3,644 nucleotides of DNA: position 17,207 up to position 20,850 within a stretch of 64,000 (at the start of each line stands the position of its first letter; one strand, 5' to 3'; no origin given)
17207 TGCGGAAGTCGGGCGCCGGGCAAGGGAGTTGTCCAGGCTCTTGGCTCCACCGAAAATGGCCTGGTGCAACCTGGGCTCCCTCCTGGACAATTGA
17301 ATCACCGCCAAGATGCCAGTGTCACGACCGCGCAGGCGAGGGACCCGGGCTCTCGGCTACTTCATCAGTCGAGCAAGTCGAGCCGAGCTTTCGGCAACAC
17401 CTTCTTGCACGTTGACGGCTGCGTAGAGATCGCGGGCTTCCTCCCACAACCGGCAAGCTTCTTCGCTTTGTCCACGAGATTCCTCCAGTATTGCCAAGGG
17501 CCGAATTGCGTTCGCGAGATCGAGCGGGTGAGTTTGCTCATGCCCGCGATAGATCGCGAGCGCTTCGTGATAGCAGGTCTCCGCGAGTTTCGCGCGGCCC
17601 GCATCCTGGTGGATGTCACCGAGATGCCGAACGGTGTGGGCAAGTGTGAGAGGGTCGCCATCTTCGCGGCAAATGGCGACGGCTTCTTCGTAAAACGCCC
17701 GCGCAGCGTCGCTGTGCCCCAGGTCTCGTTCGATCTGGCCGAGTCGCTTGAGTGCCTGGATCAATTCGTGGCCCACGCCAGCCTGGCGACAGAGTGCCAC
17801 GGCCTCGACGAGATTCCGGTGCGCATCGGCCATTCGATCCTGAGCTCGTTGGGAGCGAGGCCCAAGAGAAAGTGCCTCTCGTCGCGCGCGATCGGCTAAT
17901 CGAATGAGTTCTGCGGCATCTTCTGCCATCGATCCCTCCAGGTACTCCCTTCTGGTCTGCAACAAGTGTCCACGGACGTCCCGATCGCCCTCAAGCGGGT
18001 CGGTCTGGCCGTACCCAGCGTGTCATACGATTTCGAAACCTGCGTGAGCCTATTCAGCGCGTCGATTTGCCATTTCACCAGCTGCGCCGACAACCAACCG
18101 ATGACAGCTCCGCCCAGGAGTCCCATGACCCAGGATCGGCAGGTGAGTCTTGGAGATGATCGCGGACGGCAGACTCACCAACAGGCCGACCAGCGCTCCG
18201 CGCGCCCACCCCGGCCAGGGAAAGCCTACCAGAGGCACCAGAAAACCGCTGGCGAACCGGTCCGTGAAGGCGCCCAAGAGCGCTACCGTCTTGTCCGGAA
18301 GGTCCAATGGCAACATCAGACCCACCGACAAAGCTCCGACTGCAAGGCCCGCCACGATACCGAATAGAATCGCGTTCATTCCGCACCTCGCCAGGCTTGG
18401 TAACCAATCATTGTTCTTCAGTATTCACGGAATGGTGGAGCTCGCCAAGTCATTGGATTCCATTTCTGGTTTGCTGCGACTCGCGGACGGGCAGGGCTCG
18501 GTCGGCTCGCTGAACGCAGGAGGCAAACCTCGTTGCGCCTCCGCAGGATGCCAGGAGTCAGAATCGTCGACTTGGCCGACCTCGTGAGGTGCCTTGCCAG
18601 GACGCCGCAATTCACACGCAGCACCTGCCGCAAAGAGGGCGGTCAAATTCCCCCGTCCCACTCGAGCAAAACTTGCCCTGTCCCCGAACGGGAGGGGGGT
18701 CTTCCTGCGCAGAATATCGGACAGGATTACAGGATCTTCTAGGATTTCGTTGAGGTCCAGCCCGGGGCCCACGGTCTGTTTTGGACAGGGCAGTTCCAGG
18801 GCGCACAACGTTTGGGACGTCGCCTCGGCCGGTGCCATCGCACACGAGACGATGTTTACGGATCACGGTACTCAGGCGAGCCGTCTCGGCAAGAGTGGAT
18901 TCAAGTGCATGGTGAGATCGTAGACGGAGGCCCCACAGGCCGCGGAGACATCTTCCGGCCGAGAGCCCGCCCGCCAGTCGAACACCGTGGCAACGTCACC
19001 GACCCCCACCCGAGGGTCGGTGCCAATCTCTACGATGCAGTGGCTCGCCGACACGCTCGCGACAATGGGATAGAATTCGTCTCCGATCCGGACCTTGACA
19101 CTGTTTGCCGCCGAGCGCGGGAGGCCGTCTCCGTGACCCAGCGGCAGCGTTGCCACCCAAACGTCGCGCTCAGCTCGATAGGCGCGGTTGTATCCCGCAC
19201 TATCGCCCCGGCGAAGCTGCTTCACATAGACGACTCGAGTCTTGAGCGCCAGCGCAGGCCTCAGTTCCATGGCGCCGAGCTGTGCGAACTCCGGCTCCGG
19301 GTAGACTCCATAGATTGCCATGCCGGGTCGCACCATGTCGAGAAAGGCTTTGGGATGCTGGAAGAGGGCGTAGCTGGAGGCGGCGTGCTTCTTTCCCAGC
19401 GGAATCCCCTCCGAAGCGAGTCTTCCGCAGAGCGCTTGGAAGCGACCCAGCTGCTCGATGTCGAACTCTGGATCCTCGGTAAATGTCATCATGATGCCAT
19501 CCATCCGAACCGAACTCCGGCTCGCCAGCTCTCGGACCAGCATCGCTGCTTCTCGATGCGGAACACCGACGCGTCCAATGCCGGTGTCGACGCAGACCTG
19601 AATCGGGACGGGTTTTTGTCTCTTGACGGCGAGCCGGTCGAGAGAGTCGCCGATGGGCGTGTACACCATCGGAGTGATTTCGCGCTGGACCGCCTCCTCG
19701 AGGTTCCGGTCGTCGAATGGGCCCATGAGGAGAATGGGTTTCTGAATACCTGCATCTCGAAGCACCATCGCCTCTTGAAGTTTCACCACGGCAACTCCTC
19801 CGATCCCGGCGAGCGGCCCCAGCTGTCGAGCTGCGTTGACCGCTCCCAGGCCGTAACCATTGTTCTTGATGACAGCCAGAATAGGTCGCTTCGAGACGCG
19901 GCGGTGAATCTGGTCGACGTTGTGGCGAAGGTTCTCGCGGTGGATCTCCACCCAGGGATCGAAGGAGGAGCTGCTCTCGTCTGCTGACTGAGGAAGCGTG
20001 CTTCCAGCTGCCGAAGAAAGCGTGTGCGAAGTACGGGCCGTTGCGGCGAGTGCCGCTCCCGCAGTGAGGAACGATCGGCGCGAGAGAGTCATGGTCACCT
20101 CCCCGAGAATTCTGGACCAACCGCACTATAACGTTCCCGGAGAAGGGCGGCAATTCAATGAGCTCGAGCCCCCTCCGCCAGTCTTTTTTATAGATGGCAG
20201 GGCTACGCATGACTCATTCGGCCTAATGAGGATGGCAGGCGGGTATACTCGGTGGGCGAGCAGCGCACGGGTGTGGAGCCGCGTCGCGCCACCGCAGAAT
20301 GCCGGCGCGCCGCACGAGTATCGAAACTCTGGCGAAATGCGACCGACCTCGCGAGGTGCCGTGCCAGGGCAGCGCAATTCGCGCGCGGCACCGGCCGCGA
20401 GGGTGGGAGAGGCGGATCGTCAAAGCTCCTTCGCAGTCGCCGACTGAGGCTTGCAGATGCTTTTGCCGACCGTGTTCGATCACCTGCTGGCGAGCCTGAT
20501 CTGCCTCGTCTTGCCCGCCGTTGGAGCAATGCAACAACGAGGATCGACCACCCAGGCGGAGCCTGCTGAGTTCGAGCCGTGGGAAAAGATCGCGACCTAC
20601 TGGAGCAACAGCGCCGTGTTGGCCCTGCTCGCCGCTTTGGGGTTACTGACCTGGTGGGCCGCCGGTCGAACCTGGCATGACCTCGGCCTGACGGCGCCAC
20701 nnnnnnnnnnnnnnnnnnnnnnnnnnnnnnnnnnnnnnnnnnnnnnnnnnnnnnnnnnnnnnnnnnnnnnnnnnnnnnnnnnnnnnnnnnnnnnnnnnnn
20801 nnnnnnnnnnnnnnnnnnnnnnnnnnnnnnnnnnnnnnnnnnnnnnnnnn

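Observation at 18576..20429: TAT-exported alanine racemase bracketed by a conserved ~85-bp direct repeat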

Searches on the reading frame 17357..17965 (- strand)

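Call 34: search_protein_families(library=pfam, proteins=[window:17357-17965:-], max_evalue=0.001)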
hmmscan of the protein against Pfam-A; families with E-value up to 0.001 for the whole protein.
window:17357-17965:- (202 aa): 10 families
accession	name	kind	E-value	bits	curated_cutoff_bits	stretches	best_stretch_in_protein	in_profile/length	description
PF13424.12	TPR_12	-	5.4e-16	59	30.1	2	40-101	14-77/77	Tetratricopeptide repeat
PF07719.23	TPR_2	-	3.1e-10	39.8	27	0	70-101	2-33/34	Tetratricopeptide repeat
PF13374.12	TPR_10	-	2e-09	37.6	27.5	0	71-101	4-34/42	Tetratricopeptide repeat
PF13181.12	TPR_8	-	3.2e-07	30.4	25.7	0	74-101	6-33/34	Tetratricopeptide repeat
PF13428.12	TPR_14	-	6.5e-07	29.9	23.5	0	70-106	2-38/44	Tetratricopeptide repeat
PF00515.34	TPR_1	-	1.5e-06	28.2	27.8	0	70-101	2-33/34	Tetratricopeptide repeat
PF17874.7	TPR_MalT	-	9.9e-06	25.5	45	1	14-186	24-196/336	MalT-like TPR region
PF12862.13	ANAPC5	-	6.7e-05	23.3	23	0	74-115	43-84/91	Anaphase-promoting complex subunit 5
PF24885.1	TPR_NPHP3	-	0.00011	22.2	100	1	43-160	72-192/239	Nephrocystin-3 TPR domain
PF14938.12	SNAP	-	0.00067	19.6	25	0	84-179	89-183/282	Soluble NSF attachment protein, SNAP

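Call 35: search_protein_families(library=ncbifam, proteins=[window:17357-17965:-], max_evalue=0.01)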
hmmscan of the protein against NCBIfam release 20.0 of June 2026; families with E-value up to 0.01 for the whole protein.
window:17357-17965:- (202 aa): 4 families
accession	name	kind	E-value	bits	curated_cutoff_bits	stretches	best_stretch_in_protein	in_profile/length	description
NF041717.1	HaaA_phane_TPR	equivalog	5.2e-12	44.7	1125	1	46-141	609-704/882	cyclophane-containing RiPP biosynthesis TPR protein HaaT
NF053617.1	SARPRegAfsRStmc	equivalog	1.1e-07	30.2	1430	1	14-198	722-903/986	SARP-family global regulator AfsR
NF053720.1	NsdA_fam_reg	subfamily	2.6e-06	27.2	75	2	43-109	215-281/432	NsdA family TPR-like regulatory protein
NF053520.1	HK_Porph_FimS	equivalog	0.00012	20.5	600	1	38-179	53-192/618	sensor histidine kinase FimS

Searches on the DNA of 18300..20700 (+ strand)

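Call 10: search_rna_families(source=window, start=18300, end=20700, threshold=evalue, max_evalue=10)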
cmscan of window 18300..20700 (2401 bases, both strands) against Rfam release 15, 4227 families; matches with E-value up to 10: 0.
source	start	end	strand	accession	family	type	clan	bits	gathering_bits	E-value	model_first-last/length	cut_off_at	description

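Call 72: search_dna_similar(query=window:20273-20414:+, collection=plasmids, mode=distant, max_evalue=0.01, max_rows=10)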
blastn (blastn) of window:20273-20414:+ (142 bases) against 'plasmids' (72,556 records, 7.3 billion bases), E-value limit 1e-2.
No match.

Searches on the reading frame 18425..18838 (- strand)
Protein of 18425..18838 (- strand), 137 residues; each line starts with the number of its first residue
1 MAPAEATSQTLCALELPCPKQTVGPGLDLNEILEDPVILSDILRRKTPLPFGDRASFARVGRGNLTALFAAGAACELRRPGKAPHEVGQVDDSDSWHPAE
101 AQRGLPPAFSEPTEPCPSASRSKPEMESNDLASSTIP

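Call 9: search_protein_families(library=pfam, proteins=[window:18425-18838:-], max_evalue=0.01)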
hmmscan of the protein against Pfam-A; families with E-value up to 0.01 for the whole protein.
window:18425-18838:- (137 aa): 0 families

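Call 35: search_protein_families(library=ncbifam, proteins=[window:18425-18838:-], max_evalue=0.01)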
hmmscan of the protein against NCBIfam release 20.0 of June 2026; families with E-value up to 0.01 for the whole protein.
window:18425-18838:- (137 aa): 0 families

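Call 107: search_protein_representatives(protein=window:18425-18838:-)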
Query: 137 residues. Proteins with E-value up to 0.001 (for the whole library): 2; up to 1e-10: 1; up to 1e-30: 1. The best 2 are listed.
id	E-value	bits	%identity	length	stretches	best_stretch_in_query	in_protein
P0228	2.0e-83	293.6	99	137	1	1-137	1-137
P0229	6.0e-06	42.6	29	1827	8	76-114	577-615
